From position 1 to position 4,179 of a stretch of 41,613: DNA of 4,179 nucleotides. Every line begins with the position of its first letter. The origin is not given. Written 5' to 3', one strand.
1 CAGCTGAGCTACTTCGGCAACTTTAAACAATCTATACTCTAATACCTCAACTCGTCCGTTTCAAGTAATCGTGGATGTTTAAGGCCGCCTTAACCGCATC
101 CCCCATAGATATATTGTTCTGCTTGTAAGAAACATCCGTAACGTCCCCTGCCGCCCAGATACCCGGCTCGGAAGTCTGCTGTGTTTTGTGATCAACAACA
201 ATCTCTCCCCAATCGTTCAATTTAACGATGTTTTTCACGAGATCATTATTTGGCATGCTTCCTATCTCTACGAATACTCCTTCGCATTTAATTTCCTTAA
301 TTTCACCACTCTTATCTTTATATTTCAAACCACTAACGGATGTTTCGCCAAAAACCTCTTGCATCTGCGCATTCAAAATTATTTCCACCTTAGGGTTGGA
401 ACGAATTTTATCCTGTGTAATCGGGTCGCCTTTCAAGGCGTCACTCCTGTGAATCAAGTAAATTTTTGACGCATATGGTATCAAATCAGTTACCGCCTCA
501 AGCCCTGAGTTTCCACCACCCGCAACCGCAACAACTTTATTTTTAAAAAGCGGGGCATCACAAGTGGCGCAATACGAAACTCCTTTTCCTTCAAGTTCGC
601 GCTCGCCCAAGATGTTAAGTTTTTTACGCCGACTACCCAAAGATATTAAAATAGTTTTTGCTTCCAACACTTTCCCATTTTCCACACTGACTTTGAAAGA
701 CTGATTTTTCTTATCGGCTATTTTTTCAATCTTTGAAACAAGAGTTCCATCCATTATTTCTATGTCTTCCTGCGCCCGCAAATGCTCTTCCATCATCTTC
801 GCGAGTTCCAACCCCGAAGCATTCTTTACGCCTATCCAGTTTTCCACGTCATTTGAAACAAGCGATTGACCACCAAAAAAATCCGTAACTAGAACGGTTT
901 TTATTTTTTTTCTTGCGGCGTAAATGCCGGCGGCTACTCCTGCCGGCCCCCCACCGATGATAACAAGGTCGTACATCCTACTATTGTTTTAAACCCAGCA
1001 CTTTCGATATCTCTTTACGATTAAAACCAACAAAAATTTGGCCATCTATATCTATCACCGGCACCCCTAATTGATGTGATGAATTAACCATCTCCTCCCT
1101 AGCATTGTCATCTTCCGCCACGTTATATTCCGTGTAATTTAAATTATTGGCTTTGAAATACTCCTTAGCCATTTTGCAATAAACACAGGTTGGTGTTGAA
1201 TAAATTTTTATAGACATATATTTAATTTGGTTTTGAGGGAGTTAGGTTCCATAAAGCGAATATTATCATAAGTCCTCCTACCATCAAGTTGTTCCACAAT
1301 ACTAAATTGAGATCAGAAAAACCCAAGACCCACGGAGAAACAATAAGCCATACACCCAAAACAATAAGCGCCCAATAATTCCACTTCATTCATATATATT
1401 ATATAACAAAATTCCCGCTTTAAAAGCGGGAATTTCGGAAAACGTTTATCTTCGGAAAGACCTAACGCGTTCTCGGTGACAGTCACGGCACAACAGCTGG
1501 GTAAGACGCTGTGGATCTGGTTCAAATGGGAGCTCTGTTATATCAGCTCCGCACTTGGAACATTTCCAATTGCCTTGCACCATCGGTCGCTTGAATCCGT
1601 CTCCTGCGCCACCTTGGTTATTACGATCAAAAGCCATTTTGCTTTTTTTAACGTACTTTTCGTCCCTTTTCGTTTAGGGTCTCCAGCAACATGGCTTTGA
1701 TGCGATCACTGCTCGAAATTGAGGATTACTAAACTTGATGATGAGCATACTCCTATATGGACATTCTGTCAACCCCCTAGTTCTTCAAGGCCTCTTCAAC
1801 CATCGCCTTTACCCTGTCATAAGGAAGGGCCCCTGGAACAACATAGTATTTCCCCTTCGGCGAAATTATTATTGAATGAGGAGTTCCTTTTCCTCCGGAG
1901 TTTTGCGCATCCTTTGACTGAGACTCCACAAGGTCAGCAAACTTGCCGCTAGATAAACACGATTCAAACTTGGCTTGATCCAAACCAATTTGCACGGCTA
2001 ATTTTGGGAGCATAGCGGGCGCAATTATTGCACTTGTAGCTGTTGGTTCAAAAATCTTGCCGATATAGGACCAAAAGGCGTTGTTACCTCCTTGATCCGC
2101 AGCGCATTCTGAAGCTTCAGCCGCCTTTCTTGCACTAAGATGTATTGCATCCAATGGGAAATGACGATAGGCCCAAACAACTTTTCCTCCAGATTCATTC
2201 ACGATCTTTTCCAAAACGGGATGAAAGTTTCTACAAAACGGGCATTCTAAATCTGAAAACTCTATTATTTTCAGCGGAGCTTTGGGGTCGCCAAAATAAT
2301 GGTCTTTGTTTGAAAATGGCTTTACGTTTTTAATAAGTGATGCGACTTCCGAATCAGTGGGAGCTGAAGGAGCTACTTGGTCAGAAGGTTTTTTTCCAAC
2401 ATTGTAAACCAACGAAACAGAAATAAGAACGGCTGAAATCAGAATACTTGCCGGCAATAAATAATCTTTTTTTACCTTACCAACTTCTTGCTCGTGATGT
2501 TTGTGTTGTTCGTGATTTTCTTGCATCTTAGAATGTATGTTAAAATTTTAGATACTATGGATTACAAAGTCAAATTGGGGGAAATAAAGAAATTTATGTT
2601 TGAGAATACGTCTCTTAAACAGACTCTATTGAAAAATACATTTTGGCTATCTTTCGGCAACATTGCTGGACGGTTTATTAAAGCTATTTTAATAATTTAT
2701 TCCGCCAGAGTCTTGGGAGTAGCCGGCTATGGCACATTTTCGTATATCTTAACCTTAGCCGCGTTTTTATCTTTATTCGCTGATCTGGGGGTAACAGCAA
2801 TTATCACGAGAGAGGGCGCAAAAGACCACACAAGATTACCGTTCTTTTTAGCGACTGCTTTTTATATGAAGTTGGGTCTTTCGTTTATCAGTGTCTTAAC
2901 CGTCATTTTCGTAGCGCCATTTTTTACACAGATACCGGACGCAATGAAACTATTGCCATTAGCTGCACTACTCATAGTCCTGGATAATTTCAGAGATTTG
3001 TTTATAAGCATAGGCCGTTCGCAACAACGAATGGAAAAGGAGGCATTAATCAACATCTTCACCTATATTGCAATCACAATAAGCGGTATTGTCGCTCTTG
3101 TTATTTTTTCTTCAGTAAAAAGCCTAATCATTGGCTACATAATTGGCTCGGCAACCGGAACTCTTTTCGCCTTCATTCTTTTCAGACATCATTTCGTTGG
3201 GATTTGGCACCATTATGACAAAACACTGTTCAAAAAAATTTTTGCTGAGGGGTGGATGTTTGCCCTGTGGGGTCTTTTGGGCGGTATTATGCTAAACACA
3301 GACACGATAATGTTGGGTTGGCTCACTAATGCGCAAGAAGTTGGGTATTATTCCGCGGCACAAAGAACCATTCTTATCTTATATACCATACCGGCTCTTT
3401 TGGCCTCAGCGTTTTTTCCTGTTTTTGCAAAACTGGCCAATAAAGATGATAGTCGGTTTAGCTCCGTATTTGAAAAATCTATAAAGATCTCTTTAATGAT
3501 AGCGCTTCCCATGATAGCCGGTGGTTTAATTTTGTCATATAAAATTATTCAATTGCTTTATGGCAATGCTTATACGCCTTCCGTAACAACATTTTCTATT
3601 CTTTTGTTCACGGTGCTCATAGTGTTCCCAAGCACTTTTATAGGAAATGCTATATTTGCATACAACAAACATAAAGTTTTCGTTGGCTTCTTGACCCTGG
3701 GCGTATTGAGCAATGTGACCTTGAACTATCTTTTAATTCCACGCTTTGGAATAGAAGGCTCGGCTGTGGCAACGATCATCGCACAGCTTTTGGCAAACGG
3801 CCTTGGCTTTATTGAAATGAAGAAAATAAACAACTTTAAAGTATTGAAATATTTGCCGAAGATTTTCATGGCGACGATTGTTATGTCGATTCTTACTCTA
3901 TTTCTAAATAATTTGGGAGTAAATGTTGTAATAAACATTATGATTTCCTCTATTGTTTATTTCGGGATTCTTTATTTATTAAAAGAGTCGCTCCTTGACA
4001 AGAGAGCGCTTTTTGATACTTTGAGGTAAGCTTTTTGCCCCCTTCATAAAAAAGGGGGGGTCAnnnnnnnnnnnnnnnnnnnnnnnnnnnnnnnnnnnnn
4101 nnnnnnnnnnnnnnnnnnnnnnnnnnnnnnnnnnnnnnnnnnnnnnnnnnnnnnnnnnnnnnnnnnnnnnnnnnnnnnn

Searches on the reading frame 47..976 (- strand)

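Call 59: search_protein_families(library=pfam, proteins=[window:47-976:-], max_evalue=0.0001)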
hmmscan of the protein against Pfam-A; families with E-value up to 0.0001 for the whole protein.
window:47-976:- (309 aa): 7 families
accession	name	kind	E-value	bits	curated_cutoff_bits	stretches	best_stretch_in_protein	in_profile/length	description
PF07992.20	Pyr_redox_2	-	3.3e-45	155.2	26.1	1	2-286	1-283/291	Pyridine nucleotide-disulphide oxidoreductase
PF13738.12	Pyr_redox_3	-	1.3e-21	77.6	30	1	55-277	80-305/305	Pyridine nucleotide-disulphide oxidoreductase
PF00070.33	Pyr_redox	-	6.1e-15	55.9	22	1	149-221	2-81/82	Pyridine nucleotide-disulphide oxidoreductase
PF01134.28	GIDA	-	4.6e-08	33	22.1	0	3-32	1-30/391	Glucose inhibited division protein A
PF12831.13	FAD_oxidored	-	7.9e-07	29.1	27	1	3-48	1-51/416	FAD dependent oxidoreductase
PF03486.20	HI0933_like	-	8.1e-06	25.9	50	0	3-30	2-29/244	HI0933-like protein Rossmann domain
PF00890.30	FAD_binding_2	-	9.5e-05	22.2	20.4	0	3-34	1-32/414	FAD binding domain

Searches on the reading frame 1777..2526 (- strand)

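Call 59: search_protein_families(library=pfam, proteins=[window:1777-2526:-], max_evalue=0.0001)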
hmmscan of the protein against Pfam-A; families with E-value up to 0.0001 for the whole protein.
window:1777-2526:- (249 aa): 3 families
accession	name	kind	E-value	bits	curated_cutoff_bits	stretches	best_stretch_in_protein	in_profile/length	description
PF13462.12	Thioredoxin_4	-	2.3e-25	90.1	23.2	1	73-221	3-145/165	Thioredoxin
PF01323.26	DSBA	-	3.7e-13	50.1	25.6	1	87-240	2-187/191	DSBA-like thioredoxin domain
PF13098.12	Thioredoxin_2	-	5.4e-05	23.9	27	0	87-242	9-103/104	Thioredoxin-like domain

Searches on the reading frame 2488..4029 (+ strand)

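Call 59: search_protein_families(library=pfam, proteins=[window:2488-4029:+], max_evalue=0.0001)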
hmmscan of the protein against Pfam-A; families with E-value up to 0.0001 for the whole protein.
window:2488-4029:+ (513 aa): 4 families
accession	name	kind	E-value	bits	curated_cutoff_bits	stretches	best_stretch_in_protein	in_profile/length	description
PF01943.22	Polysacc_synt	-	8.6e-35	120.9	28.2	1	47-316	1-273/274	Polysaccharide biosynthesis protein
PF13440.11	Polysacc_synt_3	-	5.6e-33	114.9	23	1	73-366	3-292/293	Polysaccharide biosynthesis protein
PF01554.23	MatE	-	8.1e-10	39.1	24.9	1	268-415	12-161/161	MatE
PF03023.19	MurJ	-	1e-06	28.1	27.4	1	152-478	97-437/451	Lipid II flippase MurJ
